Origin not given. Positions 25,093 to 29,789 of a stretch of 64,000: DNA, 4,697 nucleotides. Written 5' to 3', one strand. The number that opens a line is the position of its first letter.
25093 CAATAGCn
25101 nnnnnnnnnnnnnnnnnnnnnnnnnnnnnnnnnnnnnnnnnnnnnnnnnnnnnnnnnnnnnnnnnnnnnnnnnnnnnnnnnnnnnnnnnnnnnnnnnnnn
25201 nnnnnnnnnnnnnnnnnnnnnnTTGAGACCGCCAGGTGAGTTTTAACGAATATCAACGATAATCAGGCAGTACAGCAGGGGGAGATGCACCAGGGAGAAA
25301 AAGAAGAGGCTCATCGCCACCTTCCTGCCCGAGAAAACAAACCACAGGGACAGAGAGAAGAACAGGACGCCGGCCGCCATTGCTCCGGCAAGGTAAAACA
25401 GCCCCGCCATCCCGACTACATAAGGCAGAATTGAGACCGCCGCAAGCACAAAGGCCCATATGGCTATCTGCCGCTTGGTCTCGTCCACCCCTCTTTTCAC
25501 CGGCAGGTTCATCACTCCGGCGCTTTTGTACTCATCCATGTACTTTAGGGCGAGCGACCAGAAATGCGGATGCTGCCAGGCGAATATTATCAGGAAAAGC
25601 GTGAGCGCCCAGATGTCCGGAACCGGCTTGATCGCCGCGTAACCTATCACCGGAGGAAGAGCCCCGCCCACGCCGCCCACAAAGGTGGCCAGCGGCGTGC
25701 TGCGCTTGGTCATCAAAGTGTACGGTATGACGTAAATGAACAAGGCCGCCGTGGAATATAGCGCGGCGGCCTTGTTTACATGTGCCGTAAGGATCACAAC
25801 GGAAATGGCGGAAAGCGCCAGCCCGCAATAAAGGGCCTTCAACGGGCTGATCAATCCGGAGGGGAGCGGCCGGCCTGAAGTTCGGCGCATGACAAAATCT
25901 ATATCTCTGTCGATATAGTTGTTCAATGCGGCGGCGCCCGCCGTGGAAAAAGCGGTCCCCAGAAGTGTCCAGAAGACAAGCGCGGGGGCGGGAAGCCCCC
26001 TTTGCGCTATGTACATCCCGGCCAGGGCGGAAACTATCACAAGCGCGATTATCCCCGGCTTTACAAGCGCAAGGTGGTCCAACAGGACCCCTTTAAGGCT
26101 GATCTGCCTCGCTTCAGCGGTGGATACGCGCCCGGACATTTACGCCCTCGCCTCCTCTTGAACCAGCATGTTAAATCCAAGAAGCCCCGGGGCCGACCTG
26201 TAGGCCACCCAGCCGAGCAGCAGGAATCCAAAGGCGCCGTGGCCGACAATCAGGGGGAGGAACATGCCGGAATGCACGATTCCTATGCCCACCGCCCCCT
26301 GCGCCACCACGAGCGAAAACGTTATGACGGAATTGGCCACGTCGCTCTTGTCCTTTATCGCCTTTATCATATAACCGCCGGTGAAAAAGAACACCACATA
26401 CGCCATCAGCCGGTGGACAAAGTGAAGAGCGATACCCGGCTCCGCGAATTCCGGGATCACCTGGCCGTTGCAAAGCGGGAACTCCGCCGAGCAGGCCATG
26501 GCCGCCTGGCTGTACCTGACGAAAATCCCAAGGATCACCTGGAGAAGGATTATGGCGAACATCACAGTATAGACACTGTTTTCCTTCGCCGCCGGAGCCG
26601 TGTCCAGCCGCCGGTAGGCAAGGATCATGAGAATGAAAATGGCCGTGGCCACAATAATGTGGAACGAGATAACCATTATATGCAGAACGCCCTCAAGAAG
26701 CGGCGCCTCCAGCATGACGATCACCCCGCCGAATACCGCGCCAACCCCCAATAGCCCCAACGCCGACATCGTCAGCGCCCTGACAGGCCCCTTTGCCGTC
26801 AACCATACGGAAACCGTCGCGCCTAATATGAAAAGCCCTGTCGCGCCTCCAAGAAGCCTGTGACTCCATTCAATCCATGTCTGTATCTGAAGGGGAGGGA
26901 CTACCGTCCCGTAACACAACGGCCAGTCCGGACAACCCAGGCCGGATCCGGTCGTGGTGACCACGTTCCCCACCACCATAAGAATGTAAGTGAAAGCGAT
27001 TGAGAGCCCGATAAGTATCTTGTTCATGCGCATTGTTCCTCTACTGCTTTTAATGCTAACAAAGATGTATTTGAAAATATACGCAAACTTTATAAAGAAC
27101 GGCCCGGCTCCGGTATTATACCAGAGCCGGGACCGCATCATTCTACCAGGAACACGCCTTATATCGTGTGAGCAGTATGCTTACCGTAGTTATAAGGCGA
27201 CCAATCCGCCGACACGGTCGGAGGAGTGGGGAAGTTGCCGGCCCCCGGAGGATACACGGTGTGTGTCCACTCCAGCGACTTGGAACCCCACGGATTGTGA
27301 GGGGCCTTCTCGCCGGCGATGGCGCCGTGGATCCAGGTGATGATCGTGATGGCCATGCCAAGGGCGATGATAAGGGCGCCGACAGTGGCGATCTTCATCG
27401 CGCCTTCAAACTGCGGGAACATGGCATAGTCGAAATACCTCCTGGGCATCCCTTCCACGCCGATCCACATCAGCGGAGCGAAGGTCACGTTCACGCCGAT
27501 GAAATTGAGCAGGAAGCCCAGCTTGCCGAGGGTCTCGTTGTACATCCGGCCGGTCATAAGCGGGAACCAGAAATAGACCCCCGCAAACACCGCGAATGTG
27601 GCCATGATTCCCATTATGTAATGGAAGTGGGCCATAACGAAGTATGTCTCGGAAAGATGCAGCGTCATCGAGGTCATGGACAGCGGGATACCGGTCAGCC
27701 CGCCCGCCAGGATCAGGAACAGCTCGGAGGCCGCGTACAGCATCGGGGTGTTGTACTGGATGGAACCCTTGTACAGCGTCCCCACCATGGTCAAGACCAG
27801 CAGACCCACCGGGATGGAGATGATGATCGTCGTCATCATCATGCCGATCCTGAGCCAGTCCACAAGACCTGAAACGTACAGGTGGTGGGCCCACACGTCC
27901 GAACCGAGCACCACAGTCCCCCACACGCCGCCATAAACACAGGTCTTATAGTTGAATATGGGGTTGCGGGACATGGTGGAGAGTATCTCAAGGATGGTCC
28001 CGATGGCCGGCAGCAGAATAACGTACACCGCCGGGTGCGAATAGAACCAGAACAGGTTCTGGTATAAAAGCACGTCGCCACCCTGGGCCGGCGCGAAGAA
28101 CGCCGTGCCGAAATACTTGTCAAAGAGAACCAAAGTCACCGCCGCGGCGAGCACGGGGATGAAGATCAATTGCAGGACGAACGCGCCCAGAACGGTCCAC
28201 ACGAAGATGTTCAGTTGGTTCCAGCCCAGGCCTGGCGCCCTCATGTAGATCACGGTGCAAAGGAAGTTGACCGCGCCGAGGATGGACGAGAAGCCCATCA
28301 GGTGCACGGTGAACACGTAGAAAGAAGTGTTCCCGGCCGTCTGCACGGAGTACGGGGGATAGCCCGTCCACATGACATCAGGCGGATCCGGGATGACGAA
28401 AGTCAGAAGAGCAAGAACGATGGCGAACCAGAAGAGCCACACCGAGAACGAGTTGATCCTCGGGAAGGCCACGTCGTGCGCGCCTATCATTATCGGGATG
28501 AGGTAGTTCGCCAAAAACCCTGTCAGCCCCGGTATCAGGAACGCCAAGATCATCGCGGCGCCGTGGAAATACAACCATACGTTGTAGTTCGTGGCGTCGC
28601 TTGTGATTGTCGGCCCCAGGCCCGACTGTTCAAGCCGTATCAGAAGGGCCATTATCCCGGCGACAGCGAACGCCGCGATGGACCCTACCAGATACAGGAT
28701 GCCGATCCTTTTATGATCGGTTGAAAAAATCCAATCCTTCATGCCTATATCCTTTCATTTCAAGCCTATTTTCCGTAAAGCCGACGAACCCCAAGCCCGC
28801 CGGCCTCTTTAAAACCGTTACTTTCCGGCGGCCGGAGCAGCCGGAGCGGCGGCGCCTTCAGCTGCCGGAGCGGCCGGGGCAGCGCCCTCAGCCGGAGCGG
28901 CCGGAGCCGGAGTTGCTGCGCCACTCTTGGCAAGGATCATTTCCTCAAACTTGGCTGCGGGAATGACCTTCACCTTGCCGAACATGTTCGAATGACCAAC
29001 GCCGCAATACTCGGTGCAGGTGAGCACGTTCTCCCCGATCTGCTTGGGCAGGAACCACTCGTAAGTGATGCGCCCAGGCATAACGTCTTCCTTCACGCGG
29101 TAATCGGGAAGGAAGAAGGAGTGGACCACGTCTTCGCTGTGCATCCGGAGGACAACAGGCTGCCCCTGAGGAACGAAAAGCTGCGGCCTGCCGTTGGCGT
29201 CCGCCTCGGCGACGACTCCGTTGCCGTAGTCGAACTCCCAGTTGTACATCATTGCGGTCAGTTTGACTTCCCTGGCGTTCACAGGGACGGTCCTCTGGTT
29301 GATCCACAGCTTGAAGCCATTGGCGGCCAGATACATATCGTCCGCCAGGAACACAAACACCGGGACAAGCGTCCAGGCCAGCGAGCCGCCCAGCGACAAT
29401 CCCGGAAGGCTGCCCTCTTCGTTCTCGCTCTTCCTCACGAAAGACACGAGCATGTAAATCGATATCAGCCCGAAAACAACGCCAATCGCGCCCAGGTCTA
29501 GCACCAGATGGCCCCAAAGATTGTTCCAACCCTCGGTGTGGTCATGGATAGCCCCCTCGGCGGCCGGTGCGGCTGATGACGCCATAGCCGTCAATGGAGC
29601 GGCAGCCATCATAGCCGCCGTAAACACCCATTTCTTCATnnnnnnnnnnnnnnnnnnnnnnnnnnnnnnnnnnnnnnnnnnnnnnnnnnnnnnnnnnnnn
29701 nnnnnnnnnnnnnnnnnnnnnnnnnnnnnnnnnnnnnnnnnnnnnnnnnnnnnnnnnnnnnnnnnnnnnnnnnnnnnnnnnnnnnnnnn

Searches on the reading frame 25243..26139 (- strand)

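Call 8: search_protein_families(library=pfam, proteins=[window:25243-26139:-], max_evalue=0.00001)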
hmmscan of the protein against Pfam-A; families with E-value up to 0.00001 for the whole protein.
window:25243-26139:- (298 aa): 1 family
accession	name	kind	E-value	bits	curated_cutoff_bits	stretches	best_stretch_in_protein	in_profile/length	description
PF01040.23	UbiA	-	2.7e-55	187.8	34.2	1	35-281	2-245/250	UbiA prenyltransferase family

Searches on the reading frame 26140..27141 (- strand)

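Call 8: search_protein_families(library=pfam, proteins=[window:26140-27141:-], max_evalue=0.00001)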
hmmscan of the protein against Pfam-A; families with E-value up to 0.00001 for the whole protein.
window:26140-27141:- (333 aa): 1 family
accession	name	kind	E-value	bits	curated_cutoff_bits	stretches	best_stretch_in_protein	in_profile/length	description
PF02628.20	COX15-CtaA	-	1e-35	123.8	29.9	1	43-311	3-320/322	Cytochrome oxidase assembly protein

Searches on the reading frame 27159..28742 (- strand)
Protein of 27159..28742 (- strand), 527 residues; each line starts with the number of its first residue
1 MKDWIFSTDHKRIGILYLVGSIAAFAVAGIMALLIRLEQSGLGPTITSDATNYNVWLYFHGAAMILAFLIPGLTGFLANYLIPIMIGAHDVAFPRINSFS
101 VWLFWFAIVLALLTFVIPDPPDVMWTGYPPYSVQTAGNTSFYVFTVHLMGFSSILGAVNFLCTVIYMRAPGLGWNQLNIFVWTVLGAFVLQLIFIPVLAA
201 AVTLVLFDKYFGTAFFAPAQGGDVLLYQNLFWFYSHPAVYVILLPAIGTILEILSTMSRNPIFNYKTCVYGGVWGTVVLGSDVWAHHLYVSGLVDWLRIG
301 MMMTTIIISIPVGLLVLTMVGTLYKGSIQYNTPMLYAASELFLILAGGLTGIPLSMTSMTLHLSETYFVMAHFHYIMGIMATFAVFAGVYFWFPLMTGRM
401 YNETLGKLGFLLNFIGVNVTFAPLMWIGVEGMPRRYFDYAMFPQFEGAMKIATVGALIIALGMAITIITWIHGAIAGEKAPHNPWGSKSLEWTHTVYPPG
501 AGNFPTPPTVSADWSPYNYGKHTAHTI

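Call 21: search_protein_families(library=pfam, proteins=[window:27159-28742:-], max_evalue=0.00001)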
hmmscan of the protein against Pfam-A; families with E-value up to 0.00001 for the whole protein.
window:27159-28742:- (527 aa): 1 family
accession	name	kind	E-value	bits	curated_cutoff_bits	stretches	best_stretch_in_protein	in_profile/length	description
PF00115.25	COX1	-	1.1e-122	410.5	34.8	1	12-458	1-436/436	Cytochrome C and Quinol oxidase polypeptide I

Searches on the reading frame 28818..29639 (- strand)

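Call 21: search_protein_families(library=pfam, proteins=[window:28818-29639:-], max_evalue=0.00001)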
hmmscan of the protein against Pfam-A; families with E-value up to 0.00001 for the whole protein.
window:28818-29639:- (273 aa): 1 family
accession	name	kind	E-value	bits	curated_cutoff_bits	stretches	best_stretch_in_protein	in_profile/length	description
PF00116.26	COX2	-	3.8e-12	46.6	22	1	153-220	47-114/120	Cytochrome C oxidase subunit II, periplasmic domain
